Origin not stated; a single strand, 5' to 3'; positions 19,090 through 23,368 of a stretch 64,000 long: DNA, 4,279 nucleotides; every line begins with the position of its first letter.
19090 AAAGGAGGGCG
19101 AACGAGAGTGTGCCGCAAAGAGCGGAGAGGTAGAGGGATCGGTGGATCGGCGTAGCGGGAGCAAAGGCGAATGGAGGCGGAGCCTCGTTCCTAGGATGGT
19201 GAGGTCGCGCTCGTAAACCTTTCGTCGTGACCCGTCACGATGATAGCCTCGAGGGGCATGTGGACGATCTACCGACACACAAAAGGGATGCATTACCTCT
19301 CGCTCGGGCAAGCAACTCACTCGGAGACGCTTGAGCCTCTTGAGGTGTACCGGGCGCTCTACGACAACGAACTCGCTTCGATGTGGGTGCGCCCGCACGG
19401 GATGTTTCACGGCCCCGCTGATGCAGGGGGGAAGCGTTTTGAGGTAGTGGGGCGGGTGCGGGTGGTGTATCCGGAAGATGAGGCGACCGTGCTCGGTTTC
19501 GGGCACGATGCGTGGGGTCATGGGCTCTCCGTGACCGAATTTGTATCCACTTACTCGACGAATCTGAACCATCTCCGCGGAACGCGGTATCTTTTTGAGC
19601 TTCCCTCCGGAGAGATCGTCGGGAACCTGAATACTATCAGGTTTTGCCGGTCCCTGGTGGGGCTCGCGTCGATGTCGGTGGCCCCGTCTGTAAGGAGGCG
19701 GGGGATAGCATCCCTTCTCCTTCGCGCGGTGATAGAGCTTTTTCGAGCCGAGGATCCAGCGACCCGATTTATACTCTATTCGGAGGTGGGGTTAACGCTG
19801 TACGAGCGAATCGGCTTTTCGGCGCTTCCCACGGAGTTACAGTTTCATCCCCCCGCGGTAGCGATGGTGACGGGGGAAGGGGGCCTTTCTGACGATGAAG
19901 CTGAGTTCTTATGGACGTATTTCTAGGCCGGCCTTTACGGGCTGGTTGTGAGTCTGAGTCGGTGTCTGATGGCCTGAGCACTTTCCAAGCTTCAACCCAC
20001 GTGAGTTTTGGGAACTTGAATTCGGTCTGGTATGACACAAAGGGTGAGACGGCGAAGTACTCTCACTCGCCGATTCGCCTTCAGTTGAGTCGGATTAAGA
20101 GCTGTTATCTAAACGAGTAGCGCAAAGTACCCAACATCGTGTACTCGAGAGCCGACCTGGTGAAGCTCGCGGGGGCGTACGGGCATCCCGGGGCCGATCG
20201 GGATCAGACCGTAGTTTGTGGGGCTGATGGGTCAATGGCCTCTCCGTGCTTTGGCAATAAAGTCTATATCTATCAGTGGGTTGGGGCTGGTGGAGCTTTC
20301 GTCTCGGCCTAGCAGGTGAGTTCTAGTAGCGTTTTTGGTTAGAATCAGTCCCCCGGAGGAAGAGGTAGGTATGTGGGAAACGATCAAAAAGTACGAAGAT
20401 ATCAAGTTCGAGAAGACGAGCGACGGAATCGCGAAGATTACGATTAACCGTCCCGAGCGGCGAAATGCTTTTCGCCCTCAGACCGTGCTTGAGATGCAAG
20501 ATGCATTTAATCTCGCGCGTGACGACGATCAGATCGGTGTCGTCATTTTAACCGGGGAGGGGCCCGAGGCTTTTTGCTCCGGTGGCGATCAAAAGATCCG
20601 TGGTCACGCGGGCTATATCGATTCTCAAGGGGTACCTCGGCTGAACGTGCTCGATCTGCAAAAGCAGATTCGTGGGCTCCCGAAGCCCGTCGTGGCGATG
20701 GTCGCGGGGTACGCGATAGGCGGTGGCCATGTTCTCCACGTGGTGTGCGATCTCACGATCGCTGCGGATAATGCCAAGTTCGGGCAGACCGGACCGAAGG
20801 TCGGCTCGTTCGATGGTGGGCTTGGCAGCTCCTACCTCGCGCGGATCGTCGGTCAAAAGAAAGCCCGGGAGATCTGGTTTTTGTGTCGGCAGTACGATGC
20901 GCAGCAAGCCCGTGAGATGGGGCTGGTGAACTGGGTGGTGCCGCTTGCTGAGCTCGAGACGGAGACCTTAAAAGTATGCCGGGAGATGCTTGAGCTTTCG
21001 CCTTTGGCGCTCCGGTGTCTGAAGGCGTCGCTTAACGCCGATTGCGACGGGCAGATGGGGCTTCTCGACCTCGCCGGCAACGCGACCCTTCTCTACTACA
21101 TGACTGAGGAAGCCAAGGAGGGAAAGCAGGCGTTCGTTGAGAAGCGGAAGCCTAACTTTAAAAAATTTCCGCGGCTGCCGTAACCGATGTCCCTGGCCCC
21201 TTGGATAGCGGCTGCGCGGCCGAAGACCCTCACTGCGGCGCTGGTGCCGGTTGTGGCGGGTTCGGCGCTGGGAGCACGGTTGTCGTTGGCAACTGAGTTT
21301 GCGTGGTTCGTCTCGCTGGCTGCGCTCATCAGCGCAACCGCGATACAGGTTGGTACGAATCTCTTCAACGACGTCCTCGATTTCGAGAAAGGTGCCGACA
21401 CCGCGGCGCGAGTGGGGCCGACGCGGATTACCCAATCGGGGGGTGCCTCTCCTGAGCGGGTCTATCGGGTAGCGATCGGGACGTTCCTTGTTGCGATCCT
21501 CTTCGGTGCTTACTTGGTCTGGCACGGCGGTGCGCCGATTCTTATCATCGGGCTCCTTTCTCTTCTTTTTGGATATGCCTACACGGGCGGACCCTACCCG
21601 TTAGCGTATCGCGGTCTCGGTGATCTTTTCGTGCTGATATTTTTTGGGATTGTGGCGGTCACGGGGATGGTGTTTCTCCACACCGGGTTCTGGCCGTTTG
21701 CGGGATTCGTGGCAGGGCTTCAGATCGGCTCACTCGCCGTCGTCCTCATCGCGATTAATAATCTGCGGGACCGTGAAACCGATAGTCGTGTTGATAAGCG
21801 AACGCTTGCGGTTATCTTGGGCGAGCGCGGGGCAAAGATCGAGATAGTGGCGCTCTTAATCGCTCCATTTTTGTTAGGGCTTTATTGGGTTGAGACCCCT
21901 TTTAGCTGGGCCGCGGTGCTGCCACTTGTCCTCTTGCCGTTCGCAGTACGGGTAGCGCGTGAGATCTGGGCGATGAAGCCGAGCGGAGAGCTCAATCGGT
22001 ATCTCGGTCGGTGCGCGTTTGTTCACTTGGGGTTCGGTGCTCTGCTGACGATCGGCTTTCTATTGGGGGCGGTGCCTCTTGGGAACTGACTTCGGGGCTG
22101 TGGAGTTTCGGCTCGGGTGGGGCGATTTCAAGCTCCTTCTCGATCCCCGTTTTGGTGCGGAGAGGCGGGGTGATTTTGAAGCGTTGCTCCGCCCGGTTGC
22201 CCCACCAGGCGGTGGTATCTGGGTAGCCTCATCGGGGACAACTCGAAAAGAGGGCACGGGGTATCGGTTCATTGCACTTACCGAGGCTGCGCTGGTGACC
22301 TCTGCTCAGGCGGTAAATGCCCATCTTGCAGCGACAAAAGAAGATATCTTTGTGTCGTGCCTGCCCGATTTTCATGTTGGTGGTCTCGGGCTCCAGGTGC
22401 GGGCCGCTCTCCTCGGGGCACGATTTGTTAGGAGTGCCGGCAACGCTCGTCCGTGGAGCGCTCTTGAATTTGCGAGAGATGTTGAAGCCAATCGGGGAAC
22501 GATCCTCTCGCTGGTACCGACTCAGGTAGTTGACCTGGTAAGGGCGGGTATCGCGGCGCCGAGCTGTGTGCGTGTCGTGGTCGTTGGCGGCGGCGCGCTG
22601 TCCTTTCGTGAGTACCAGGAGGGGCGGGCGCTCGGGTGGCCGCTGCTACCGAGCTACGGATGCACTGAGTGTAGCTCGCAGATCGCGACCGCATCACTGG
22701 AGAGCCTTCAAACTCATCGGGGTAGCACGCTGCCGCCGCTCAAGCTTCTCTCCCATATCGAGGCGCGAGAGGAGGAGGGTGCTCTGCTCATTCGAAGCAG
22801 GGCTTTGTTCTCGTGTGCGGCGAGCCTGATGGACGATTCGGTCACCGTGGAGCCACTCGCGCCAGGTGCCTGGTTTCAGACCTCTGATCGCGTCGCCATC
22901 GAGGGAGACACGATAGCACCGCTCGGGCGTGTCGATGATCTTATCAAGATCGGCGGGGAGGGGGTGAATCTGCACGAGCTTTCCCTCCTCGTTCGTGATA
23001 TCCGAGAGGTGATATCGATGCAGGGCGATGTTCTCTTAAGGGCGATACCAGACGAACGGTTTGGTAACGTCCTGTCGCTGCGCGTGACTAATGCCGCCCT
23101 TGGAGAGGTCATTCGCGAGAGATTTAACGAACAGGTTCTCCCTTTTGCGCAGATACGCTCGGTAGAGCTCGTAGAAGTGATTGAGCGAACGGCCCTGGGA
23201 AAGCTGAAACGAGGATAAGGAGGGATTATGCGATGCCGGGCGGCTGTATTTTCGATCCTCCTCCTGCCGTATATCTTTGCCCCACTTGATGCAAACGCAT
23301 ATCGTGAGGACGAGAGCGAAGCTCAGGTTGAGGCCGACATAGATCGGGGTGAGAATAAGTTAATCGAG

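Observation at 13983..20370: About 6.3-kb accessory insertion splitting the menaquinone cluster (menF-menD | insert | menB-menA-menE)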

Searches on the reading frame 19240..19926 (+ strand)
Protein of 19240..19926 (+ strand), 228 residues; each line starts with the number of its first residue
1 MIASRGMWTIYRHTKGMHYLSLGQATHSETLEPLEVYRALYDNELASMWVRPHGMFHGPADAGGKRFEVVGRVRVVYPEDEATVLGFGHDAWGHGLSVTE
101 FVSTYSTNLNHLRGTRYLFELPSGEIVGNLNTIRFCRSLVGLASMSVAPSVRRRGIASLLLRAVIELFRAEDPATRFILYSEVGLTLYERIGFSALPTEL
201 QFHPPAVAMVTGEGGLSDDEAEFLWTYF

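Call 4: search_protein_families(library=pfam, proteins=[window:19240-19926:+], max_evalue=0.01)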
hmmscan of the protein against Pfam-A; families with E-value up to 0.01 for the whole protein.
window:19240-19926:+ (228 aa): 5 families
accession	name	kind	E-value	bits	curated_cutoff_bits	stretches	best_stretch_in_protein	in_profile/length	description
PF07866.17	DUF1653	-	1.5e-13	51.3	23.5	1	10-64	2-54/62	Protein of unknown function (DUF1653)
PF13508.13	Acetyltransf_7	-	9e-08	32.8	27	1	124-194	12-83/84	Acetyltransferase (GNAT) domain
PF00583.31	Acetyltransf_1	-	2.6e-07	31.4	20.7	1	124-193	42-116/116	Acetyltransferase (GNAT) family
PF13673.13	Acetyltransf_10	-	6.4e-06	26.6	23.6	1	123-200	39-114/128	Acetyltransferase (GNAT) domain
PF08445.16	FR47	-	0.00025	21.4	22.1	1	137-196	19-80/86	FR47-like protein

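Call 7: search_protein_families(library=ncbifam, proteins=[window:19240-19926:+], max_evalue=0.01)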
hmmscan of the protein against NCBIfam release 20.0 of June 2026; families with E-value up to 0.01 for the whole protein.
window:19240-19926:+ (228 aa): 1 family
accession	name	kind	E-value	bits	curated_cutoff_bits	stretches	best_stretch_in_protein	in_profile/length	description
TIGR01575.1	rimI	equivalog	0.0025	18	86.4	1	112-195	29-114/132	ribosomal protein S18-alanine N-acetyltransferase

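Call 8: search_protein_families(library=padloc, proteins=[window:19240-19926:+], max_evalue=1)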
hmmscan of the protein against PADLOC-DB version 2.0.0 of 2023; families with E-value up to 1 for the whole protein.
window:19240-19926:+ (228 aa): 0 families

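Call 46: search_solved_structures(query=window:19240-19926:+, max_evalue=0.1)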
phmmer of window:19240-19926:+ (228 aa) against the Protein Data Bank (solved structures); distinct sequences matched with E-value up to 0.1: 5.
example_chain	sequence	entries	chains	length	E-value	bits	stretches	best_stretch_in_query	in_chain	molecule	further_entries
3be3_A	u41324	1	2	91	7.4e-05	25.8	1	10-74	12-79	Uncharacterized protein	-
3fb3_A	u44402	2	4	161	0.017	18.1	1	115-199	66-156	N-acetyltransferase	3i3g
6vp9_A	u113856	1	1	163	0.025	17.5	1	118-204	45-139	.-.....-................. 20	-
7stx_A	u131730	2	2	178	0.032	17.2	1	119-204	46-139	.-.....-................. 20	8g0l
4my0_A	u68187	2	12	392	0.04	16.8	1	139-193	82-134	GCN5-related N-acetyltransferase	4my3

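Call 89: search_protein_families(library=phrogs, proteins=[window:19240-19926:+], max_evalue=0.01)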
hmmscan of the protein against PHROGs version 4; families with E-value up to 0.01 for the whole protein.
window:19240-19926:+ (228 aa): 1 family
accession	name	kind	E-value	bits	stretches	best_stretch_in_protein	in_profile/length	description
phrog_1249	-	other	0.00082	20.1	1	143-202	93-155/180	acetyltransferase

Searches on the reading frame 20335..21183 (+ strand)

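Call 4: search_protein_families(library=pfam, proteins=[window:20335-21183:+], max_evalue=0.01)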
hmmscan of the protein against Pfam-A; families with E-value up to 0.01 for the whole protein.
window:20335-21183:+ (282 aa): 2 families
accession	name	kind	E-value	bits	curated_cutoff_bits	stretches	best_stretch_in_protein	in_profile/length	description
PF00378.25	ECH_1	-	1.7e-79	267.2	27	1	28-276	2-249/251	Enoyl-CoA hydratase/isomerase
PF16113.10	ECH_2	-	7.9e-21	75.3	27.2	1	33-208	2-178/335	Enoyl-CoA hydratase/isomerase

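Call 7: search_protein_families(library=ncbifam, proteins=[window:20335-21183:+], max_evalue=0.01)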
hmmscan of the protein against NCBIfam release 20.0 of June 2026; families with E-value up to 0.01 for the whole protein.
window:20335-21183:+ (282 aa): 72 families (the best 25 are shown)
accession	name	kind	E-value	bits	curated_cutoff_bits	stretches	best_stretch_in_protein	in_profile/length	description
NF005637.0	PRK07396.1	equivalog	2.1e-149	496.3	380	1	13-282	5-273/273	1,4-dihydroxy-2-naphthoyl-CoA synthase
TIGR01929.1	menB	equivalog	7.3e-136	451.8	342.7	1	20-278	1-259/259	1,4-dihydroxy-2-naphthoyl-CoA synthase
NF006186.0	PRK08321.1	equivalog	6.4e-95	318.2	378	1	13-280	13-300/302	1,4-dihydroxy-2-naphthoyl-CoA synthase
TIGR03210.1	badI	equivalog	3.8e-88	295.1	467.6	1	20-278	1-256/256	2-ketocyclohexanecarboxyl-CoA hydrolase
NF051848.1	EnCoAHydtEchA19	equivalog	4.1e-47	160.9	400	1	32-277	10-257/258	enoyl-CoA hydratase EchA19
NF004517.0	PRK05862.1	equivalog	4e-46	157.6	396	1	20-277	3-256/257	enoyl-CoA hydratase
NF005802.0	PRK07657.1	equivalog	2e-45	155.3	363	1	21-276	3-258/260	enoyl-CoA hydratase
NF004475.0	PRK05809.1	subfamily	2e-44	152.1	394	1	20-277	3-259/260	short-chain-enoyl-CoA hydratase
NF006007.0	PRK08138.1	subfamily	3.7e-43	147.8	355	1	20-276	6-259/261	enoyl-CoA hydratase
NF006140.0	PRK08290.1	subfamily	5.5e-43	147.2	280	1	18-239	5-243/292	enoyl-CoA hydratase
NF004781.0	PRK06127.1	subfamily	6.3e-42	144.1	291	1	25-276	14-267/269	enoyl-CoA hydratase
NF006008.0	PRK08139.1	equivalog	7.1e-42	143.8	313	1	21-277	10-265/266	enoyl-CoA hydratase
NF042430.2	EnCoAhydt_DpgD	equivalog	3.4e-41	141.4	400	1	29-276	4-256/258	enoyl-CoA-hydratase DpgD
NF006699.0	PRK09245.1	subfamily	3.1e-40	138.1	354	1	28-276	9-264/266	crotonase/enoyl-CoA hydratase family protein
NF005675.0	PRK07468.1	equivalog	4e-40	138.2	350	1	19-276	2-260/262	crotonase/enoyl-CoA hydratase family protein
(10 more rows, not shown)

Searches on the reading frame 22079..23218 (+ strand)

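Call 4: search_protein_families(library=pfam, proteins=[window:22079-23218:+], max_evalue=0.01)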
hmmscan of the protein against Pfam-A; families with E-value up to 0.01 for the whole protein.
window:22079-23218:+ (379 aa): 1 family
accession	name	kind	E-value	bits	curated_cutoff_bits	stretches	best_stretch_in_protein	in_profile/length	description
PF00501.34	AMP-binding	-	1.1e-14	54.5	29.9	1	67-243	182-379/384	AMP-binding enzyme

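Call 7: search_protein_families(library=ncbifam, proteins=[window:22079-23218:+], max_evalue=0.01)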
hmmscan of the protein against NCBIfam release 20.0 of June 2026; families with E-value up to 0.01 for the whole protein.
window:22079-23218:+ (379 aa): 40 families (the best 25 are shown)
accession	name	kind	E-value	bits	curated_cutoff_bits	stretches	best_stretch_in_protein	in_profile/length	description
TIGR01923.1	menE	equivalog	2.7e-27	95.7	330.15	1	66-337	132-396/442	o-succinylbenzoate--CoA ligase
NF005660.0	PRK07445.1-2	equivalog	6.1e-24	84.6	525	1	62-378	85-383/397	O-succinylbenzoic acid--CoA ligase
NF002966.0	PRK03640.1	equivalog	1.7e-22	79.7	556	1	66-378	160-473/483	o-succinylbenzoate--CoA ligase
NF005877.1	PRK07824.1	equivalog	9.4e-19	67.7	345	2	48-199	47-195/362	o-succinylbenzoate--CoA ligase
NF004837.0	PRK06187.1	subfamily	1.9e-18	66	476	1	69-378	197-515/531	long-chain-fatty-acid--CoA ligase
NF006539.0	PRK09029.1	equivalog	1.7e-16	60.2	494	1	70-329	158-393/458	o-succinylbenzoate--CoA ligase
NF005661.0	PRK07445.1-3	equivalog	8.3e-14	50.9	795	1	68-378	129-450/468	O-succinylbenzoic acid--CoA ligase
NF005662.0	PRK07445.1-4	equivalog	4.1e-13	48.7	640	1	63-378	139-454/467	O-succinylbenzoic acid--CoA ligase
NF058661.1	cispen_AMP_AmcH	equivalog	4.3e-13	48.5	370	1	70-367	151-451/458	adenylate-forming 2-oxoglutaryl-ACP ligase AmcH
NF004971.0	PRK06334.1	equivalog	4.6e-12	45.3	847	1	64-310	200-458/539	long chain fatty acid--[acyl-carrier-protein] ligase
NF004511.1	PRK05852.1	equivalog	7.4e-12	44.7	650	1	62-378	170-497/505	FadD7 family fatty acid--CoA ligase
NF005858.0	PRK07787.1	subfamily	8.3e-12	44.3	575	1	51-377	137-464/471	acyl-CoA synthetase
NF004808.0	PRK06155.1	equivalog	2.4e-11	42.6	722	1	65-305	198-442/542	ATP-dependent acyl-CoA ligase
NF005659.0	PRK07445.1-1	equivalog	7.3e-11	41.5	708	1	55-377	116-430/447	O-succinylbenzoic acid--CoA ligase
NF005702.0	PRK07514.1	subfamily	8.9e-11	40.8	558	1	51-377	165-492/506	malonyl-CoA synthase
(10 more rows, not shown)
